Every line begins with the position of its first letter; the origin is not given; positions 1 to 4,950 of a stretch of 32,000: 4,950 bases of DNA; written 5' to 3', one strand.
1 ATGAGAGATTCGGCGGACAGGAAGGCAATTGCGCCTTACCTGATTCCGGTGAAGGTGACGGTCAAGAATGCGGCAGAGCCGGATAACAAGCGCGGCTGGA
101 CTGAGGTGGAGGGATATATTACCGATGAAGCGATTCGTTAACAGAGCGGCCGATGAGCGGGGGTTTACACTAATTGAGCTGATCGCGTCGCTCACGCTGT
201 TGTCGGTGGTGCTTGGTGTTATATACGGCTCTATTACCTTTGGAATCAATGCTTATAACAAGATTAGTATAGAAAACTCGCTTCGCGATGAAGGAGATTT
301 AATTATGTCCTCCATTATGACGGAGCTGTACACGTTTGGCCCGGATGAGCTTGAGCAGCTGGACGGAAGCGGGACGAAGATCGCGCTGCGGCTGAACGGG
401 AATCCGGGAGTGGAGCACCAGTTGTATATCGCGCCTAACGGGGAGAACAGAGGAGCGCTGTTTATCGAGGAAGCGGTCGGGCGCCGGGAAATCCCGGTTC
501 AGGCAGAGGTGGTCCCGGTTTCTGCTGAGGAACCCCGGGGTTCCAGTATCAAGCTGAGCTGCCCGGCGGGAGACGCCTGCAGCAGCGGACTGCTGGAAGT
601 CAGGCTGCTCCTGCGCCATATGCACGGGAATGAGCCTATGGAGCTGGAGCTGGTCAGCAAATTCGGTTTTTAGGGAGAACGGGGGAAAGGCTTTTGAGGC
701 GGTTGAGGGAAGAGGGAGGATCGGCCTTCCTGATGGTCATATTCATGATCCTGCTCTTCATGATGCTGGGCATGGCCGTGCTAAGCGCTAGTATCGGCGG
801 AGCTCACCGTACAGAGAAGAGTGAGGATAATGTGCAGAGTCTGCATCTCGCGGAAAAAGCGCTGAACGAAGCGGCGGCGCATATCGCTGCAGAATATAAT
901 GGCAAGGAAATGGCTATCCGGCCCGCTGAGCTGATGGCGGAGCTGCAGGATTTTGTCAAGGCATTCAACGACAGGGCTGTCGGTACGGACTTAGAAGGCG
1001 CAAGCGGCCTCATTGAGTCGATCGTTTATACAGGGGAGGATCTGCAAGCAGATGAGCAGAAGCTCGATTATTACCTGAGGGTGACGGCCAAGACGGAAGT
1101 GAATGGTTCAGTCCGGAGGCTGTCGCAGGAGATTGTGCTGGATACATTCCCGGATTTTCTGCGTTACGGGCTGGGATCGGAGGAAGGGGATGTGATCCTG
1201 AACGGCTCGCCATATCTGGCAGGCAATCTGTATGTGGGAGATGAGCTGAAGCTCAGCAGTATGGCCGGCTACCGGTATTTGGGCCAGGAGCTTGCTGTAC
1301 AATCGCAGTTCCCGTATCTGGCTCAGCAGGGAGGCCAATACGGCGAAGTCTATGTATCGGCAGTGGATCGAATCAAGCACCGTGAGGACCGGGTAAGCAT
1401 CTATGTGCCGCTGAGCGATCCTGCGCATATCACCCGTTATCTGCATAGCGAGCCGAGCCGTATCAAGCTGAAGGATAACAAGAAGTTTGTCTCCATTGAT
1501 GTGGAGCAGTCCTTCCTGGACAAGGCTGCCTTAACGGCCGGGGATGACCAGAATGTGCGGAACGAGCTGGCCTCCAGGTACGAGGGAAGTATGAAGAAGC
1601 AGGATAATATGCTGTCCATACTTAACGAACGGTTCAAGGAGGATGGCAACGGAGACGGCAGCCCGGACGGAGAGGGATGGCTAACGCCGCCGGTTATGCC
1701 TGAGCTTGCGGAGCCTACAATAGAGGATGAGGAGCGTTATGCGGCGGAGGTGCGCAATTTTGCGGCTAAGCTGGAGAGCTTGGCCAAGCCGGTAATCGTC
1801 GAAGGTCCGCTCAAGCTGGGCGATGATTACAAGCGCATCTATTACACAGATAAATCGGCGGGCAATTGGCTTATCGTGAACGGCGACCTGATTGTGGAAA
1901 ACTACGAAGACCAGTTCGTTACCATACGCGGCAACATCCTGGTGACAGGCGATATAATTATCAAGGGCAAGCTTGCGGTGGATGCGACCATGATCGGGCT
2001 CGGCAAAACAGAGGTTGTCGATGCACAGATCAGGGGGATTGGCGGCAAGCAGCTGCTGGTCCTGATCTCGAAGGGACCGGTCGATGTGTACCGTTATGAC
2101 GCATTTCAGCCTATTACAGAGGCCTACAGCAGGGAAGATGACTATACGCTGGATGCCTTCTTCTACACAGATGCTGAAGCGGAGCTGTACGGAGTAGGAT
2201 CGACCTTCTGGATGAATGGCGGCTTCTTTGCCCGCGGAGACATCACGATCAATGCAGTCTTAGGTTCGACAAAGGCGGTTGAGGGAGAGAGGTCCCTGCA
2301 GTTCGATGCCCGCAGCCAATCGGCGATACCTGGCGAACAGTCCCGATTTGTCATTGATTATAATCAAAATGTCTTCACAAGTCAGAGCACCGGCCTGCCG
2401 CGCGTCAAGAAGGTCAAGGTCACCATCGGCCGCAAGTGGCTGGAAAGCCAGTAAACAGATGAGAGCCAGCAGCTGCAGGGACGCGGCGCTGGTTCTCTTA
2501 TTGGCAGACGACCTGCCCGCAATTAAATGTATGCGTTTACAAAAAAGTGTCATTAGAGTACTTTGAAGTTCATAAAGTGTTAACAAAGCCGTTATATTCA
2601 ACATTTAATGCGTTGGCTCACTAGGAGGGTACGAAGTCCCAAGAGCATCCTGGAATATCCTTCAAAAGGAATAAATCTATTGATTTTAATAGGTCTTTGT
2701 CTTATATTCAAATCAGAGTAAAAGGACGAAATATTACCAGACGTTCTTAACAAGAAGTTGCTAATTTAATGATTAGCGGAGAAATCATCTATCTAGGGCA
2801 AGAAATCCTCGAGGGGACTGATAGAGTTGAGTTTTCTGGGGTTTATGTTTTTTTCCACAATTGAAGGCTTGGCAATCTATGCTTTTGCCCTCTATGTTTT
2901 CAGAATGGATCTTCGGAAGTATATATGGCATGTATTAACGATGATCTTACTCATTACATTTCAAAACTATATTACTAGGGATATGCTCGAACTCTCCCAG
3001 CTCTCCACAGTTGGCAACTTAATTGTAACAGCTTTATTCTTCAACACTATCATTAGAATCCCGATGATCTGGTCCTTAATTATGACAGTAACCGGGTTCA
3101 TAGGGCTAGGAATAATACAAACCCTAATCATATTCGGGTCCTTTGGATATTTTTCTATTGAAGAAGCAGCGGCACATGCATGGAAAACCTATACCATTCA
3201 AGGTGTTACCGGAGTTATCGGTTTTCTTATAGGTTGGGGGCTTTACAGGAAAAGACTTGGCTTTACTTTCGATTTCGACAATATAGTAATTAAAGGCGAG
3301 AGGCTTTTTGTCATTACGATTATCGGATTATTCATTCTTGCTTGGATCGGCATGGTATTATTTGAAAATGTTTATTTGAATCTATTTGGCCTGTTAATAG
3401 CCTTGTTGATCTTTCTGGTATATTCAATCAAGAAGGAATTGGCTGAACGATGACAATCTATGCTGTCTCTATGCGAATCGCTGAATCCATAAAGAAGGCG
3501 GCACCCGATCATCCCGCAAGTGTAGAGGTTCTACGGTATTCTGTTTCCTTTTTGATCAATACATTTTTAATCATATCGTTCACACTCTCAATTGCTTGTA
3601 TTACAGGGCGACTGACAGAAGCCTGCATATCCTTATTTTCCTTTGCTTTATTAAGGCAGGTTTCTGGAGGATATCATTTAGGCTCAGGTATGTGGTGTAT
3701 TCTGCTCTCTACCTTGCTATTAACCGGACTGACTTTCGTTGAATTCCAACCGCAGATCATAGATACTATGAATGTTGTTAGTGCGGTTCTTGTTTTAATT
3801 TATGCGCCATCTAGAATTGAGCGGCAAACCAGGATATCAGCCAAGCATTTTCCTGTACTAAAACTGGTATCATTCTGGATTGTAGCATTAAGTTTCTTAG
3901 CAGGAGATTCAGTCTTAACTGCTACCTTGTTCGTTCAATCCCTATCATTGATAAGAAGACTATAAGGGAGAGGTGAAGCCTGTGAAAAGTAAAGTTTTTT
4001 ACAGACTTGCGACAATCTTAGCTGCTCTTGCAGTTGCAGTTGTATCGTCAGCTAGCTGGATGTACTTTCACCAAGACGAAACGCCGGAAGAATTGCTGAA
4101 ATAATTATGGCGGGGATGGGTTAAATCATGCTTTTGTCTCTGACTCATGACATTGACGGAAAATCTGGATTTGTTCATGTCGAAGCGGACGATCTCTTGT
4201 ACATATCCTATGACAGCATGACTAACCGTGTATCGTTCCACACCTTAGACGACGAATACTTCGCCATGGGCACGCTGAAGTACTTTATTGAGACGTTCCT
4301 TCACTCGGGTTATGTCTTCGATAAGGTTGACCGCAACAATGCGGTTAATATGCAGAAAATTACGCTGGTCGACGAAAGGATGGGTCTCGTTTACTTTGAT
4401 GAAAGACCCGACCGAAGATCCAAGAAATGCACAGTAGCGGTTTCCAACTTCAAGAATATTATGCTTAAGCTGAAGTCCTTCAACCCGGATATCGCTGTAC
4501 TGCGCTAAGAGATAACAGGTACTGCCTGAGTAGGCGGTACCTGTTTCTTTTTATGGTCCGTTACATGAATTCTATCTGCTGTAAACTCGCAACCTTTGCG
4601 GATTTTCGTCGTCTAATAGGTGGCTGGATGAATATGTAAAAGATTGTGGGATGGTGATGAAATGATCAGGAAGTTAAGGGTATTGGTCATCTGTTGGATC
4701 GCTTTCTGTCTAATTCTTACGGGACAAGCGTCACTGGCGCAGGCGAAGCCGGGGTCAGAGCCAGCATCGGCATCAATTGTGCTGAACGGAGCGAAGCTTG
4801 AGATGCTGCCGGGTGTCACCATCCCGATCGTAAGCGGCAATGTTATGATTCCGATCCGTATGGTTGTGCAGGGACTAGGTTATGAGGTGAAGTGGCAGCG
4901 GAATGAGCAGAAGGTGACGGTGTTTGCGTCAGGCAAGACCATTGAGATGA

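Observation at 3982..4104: Unannotated 40-aa AgrD-like precursor predicting a serine-lactone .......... S-W-M-Y-F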

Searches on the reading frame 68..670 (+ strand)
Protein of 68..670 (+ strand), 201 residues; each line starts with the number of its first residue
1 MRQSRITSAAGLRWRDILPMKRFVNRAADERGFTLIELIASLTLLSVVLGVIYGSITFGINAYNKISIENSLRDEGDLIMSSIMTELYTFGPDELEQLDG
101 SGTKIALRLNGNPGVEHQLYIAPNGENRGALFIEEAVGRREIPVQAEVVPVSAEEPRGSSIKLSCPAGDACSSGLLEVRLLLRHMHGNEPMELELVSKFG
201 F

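Call 5: search_protein_families(library=pfam, proteins=[window:68-670:+], max_evalue=1)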
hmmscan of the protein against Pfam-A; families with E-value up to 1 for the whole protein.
window:68-670:+ (201 aa): 1 family
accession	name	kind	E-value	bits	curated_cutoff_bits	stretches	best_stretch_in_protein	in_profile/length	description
PF07963.17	N_methyl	-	2.3e-07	30.5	21.2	1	30-53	4-27/27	Prokaryotic N-terminal methylation motif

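Call 6: search_protein_families(library=ncbifam, proteins=[window:68-670:+], max_evalue=1)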
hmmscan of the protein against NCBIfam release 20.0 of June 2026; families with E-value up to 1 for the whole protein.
window:68-670:+ (201 aa): 7 families
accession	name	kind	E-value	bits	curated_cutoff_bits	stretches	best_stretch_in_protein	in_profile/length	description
TIGR02532.1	IV_pilin_GFxxxE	domain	3e-06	26.8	16.3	1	31-52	2-23/24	prepilin-type N-terminal cleavage/methylation domain-containing protein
NF041002.1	pilin_ComGF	equivalog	0.00091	19.5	80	1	30-66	1-37/139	competence type IV pilus minor pilin ComGF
NF041013.1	T4P_ComGE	equivalog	0.016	15.3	49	1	31-58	4-31/83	competence type IV pilus minor pilin ComGE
NF047828.1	T3SSXpsI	equivalog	0.017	15.1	150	1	31-57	2-28/132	type II secretion system protein XpsI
TIGR01708.2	typeII_sec_gspH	equivalog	0.018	15.1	80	1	30-56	1-27/169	type II secretion system minor pseudopilin GspH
TIGR02599.1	TIGR02599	subfamily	0.085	12.1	256.5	1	32-52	1-21/361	Verru_Chthon cassette protein C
NF007800.0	PRK10506.1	equivalog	0.25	11.2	158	1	28-49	6-27/163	prepilin peptidase-dependent protein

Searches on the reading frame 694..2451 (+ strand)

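Call 5: search_protein_families(library=pfam, proteins=[window:694-2451:+], max_evalue=1)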
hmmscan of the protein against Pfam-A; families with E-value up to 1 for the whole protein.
window:694-2451:+ (586 aa): 1 family
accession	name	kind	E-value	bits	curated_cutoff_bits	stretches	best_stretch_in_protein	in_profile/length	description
PF02453.23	Reticulon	-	0.14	12.5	31.8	1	12-91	34-110/157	Reticulon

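Call 6: search_protein_families(library=ncbifam, proteins=[window:694-2451:+], max_evalue=1)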
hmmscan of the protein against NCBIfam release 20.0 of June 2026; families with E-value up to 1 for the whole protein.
window:694-2451:+ (586 aa): 1 family
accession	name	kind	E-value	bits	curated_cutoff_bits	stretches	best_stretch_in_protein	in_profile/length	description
NF007967.0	PRK10691.1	equivalog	0.0077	15.6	201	1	115-188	137-208/219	fumarylacetoacetate hydrolase family protein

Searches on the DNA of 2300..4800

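Call 94: search_rna_families(source=window, start=2300, end=4800, threshold=evalue, max_evalue=1)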
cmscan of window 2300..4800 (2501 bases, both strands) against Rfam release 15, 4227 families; matches with E-value up to 1: 0.
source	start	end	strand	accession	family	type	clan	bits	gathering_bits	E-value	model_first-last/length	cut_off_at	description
